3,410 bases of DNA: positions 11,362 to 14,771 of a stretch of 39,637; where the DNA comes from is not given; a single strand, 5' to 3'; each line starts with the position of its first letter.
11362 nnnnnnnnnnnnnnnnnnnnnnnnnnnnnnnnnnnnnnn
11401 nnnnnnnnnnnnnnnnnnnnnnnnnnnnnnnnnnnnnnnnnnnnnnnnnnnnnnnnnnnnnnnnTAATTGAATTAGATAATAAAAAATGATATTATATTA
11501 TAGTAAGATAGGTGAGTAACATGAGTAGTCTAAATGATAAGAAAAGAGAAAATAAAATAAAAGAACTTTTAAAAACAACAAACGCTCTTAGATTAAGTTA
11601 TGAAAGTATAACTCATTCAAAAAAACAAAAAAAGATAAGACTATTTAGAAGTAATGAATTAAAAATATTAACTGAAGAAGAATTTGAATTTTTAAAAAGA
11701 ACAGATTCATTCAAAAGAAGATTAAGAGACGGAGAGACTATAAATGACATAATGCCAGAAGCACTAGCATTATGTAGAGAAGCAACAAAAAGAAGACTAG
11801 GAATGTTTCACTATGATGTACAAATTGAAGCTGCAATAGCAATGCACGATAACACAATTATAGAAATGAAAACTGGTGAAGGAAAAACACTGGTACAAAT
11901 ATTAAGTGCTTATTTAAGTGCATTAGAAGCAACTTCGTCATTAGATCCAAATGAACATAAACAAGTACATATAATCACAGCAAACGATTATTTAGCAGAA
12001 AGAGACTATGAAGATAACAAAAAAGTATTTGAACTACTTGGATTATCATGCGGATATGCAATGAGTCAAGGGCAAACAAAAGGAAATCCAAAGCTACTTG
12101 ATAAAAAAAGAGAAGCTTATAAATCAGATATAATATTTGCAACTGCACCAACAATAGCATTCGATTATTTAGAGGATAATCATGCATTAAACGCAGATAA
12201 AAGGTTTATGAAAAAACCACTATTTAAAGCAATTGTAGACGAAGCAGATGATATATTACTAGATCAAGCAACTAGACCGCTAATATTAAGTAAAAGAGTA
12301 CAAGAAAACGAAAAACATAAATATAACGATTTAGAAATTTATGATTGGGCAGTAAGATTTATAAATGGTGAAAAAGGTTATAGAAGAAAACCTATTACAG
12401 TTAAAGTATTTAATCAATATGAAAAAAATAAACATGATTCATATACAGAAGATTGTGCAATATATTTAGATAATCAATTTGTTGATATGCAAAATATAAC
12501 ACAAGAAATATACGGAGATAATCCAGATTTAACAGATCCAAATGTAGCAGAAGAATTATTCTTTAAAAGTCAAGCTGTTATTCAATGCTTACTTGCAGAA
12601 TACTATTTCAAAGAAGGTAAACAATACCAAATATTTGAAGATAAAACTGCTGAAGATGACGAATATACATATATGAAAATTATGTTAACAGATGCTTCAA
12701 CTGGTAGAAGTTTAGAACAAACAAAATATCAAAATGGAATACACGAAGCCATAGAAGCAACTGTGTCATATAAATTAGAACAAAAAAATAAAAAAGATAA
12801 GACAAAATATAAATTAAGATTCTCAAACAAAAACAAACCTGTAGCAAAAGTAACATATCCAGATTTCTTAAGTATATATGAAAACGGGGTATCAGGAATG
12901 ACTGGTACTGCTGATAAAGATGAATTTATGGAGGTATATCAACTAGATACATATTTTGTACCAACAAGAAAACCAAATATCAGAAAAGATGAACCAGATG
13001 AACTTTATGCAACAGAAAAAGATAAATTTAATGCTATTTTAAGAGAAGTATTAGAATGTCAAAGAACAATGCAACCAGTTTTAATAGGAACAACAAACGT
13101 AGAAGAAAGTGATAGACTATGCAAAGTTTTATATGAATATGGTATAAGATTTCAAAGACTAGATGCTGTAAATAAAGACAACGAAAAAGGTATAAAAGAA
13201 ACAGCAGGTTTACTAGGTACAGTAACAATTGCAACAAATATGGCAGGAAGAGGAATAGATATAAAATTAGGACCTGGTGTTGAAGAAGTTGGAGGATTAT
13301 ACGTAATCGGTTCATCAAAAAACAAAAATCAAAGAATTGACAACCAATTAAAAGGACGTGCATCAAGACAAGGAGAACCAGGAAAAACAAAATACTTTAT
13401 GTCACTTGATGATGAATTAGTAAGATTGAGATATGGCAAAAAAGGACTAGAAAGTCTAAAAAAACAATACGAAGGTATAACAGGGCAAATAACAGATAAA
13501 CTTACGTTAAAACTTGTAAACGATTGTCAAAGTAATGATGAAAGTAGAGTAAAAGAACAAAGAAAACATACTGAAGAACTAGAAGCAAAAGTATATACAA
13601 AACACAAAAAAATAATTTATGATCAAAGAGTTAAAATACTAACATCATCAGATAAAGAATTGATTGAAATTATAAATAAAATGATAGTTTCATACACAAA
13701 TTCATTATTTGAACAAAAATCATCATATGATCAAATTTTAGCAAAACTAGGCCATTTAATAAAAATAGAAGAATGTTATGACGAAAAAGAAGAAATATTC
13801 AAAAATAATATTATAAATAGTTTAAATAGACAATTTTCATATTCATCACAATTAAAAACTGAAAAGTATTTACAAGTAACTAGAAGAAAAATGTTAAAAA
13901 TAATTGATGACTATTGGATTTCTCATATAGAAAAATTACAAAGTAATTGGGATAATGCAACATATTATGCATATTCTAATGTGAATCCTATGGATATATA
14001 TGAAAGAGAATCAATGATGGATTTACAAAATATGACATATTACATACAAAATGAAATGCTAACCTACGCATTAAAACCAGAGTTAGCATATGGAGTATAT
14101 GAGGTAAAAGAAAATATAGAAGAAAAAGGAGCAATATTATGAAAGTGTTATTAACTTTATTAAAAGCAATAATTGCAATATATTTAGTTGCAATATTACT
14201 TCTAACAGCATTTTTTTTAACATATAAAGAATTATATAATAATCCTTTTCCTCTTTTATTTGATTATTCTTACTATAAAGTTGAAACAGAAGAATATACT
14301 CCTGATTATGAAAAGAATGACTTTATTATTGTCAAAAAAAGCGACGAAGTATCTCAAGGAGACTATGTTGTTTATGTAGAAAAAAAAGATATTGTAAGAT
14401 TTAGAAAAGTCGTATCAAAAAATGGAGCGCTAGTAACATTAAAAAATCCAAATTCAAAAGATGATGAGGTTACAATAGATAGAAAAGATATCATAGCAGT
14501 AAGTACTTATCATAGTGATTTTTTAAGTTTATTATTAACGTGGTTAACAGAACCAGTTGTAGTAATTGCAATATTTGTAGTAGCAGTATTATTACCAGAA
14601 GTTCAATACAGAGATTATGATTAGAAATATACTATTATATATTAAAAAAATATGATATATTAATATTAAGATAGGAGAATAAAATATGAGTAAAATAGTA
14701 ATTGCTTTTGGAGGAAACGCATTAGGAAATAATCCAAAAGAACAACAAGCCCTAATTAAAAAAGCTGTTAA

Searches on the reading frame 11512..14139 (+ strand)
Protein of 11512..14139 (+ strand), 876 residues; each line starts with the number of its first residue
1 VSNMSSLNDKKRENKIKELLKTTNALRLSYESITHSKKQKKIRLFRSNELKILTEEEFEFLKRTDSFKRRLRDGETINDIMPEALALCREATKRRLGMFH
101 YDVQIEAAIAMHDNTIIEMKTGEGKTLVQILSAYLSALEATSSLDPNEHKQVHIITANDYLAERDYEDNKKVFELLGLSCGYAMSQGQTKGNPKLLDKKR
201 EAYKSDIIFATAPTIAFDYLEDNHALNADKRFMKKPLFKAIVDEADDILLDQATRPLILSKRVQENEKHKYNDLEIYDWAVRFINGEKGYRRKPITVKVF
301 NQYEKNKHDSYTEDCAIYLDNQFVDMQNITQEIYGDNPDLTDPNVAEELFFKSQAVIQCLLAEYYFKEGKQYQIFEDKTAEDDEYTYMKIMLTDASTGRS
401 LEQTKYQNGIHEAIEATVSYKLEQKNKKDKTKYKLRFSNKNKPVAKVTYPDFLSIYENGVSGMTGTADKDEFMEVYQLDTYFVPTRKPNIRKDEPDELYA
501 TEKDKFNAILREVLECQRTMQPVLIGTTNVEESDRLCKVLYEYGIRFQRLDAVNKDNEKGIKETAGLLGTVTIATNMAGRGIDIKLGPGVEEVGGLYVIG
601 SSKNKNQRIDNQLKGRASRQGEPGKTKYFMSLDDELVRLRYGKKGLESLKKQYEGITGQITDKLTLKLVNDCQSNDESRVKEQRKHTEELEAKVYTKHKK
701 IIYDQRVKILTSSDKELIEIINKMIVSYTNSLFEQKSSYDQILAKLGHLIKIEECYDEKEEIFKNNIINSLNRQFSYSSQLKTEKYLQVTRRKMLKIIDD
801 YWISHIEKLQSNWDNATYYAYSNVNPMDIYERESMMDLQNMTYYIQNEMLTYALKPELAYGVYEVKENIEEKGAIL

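Call 44: search_protein_families(library=pfam, proteins=[window:11512-14139:+], max_evalue=0.0001)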
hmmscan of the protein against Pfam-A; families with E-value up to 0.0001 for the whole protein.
window:11512-14139:+ (876 aa): 5 families
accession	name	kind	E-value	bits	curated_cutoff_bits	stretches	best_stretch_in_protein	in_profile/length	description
PF07517.20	SecA_DEAD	-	7.9e-72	242.4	24.6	1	47-470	25-285/290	SecA DEAD-like domain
PF21090.3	P-loop_SecA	-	9.6e-50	169.5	27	2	488-588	1-101/205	SecA P-loop domain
PF07516.18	SecA_SW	-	1.9e-16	61.2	26.7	1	660-854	2-197/200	SecA Wing and Scaffold domain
PF00270.35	DEAD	-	7.5e-09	36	26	1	104-251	4-132/167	DEAD/DEAH box helicase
PF01043.26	SecA_PP_bind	-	3.2e-06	28.1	23.5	1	350-415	56-110/110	SecA preprotein cross-linking domain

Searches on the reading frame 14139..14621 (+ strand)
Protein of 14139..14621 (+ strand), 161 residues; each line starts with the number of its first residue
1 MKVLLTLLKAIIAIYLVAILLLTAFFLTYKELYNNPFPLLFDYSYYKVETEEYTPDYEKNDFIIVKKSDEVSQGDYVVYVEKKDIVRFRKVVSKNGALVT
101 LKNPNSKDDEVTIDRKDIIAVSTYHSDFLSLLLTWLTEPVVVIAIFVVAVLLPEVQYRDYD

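Call 44: search_protein_families(library=pfam, proteins=[window:14139-14621:+], max_evalue=0.0001)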
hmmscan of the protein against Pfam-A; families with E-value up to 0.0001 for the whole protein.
window:14139-14621:+ (161 aa): 1 family
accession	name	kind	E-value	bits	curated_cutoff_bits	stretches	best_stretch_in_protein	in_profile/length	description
PF00717.28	Peptidase_S24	-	4e-06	27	23.3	1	46-119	38-112/116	Peptidase S24-like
